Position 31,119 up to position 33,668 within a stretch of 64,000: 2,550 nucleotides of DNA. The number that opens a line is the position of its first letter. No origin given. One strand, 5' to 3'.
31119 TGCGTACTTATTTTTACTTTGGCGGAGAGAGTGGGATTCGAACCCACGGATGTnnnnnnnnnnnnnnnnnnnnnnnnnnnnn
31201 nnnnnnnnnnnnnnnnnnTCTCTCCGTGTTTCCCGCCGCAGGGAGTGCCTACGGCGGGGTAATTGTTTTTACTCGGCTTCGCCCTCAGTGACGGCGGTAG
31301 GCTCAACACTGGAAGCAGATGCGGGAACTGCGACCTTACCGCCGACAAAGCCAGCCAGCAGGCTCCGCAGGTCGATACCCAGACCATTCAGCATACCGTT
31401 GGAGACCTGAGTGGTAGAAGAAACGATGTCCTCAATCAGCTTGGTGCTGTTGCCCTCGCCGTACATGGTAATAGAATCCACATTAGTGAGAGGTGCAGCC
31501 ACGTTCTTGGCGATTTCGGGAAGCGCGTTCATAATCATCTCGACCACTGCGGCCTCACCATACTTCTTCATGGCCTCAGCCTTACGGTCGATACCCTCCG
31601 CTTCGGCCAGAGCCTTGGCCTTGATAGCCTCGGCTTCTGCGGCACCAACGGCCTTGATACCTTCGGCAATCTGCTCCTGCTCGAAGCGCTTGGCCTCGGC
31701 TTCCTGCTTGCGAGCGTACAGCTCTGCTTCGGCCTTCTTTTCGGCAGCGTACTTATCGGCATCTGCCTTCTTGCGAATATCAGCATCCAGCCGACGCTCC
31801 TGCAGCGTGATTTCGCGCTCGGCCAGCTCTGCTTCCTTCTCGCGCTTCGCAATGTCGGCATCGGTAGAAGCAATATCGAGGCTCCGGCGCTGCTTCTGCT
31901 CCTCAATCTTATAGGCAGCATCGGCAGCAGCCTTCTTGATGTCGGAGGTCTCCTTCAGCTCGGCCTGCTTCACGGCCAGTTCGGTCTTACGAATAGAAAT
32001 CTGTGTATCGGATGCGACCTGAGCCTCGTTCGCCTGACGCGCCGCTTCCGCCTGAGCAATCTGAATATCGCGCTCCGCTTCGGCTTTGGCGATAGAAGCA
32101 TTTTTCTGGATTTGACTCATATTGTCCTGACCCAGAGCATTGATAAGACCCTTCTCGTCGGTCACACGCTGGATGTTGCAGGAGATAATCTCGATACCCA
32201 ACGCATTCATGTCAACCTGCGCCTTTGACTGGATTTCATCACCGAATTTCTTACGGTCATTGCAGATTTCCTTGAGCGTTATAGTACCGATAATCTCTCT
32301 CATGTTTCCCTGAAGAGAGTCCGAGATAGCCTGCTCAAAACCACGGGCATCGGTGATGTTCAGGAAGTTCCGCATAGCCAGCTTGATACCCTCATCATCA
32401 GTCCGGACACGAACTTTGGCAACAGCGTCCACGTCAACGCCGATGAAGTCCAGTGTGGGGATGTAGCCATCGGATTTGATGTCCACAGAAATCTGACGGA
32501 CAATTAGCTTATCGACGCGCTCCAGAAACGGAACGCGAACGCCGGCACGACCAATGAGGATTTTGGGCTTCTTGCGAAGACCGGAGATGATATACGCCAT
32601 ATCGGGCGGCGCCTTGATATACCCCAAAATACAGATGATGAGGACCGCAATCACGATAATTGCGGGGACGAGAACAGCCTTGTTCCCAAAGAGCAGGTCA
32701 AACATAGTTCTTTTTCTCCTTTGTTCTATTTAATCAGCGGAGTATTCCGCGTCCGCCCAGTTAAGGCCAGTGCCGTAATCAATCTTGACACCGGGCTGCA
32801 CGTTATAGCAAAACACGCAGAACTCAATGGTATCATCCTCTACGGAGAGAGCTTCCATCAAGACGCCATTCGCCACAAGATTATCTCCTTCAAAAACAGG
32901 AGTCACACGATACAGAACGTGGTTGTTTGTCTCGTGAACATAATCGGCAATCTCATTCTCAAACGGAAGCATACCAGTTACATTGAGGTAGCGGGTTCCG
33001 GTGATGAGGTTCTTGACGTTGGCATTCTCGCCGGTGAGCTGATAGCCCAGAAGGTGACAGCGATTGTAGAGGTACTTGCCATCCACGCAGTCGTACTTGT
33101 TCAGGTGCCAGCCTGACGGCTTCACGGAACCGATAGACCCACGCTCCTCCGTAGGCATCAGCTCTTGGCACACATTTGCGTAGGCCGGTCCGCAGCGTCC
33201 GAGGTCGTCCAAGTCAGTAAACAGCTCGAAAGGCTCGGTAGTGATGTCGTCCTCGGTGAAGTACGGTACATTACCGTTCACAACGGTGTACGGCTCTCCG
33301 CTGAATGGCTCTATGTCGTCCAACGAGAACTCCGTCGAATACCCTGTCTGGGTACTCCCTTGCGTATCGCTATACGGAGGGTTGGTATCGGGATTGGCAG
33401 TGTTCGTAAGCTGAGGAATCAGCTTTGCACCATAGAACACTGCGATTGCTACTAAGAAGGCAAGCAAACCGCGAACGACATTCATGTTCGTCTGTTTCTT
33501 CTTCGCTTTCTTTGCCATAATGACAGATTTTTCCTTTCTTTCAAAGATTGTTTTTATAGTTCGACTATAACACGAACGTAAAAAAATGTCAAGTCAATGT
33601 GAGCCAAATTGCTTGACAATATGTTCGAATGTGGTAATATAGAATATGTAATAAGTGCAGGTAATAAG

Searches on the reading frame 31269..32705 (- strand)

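Call 8: search_protein_families(library=pfam, proteins=[window:31269-32705:-], max_evalue=0.001)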
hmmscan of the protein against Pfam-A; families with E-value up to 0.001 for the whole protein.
window:31269-32705:- (478 aa): 2 families
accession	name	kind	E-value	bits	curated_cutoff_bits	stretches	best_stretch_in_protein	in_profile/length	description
PF01145.31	Band_7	-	3.3e-23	83.1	23.6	1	53-212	22-176/176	SPFH domain / Band 7 family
PF15975.10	Flot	-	1.1e-08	35.6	27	1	355-418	10-78/124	Flotillin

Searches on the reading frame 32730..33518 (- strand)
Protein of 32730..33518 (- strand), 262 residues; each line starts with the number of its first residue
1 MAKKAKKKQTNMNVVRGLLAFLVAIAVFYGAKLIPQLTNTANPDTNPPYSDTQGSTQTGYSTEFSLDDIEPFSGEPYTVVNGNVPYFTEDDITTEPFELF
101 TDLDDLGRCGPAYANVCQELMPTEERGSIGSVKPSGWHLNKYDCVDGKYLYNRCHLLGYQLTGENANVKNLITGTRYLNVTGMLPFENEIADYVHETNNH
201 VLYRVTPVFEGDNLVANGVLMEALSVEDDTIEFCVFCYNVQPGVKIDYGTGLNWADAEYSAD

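Call 8: search_protein_families(library=pfam, proteins=[window:32730-33518:-], max_evalue=0.001)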
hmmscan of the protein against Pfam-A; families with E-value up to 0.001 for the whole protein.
window:32730-33518:- (262 aa): 2 families
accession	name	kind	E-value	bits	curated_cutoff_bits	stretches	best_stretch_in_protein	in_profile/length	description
PF13930.12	Endonuclea_NS_2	-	2.6e-22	79.9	27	1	102-223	13-128/132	DNA/RNA non-specific endonuclease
PF01223.29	Endonuclease_NS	-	0.00031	20.9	23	1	136-214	80-151/223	DNA/RNA non-specific endonuclease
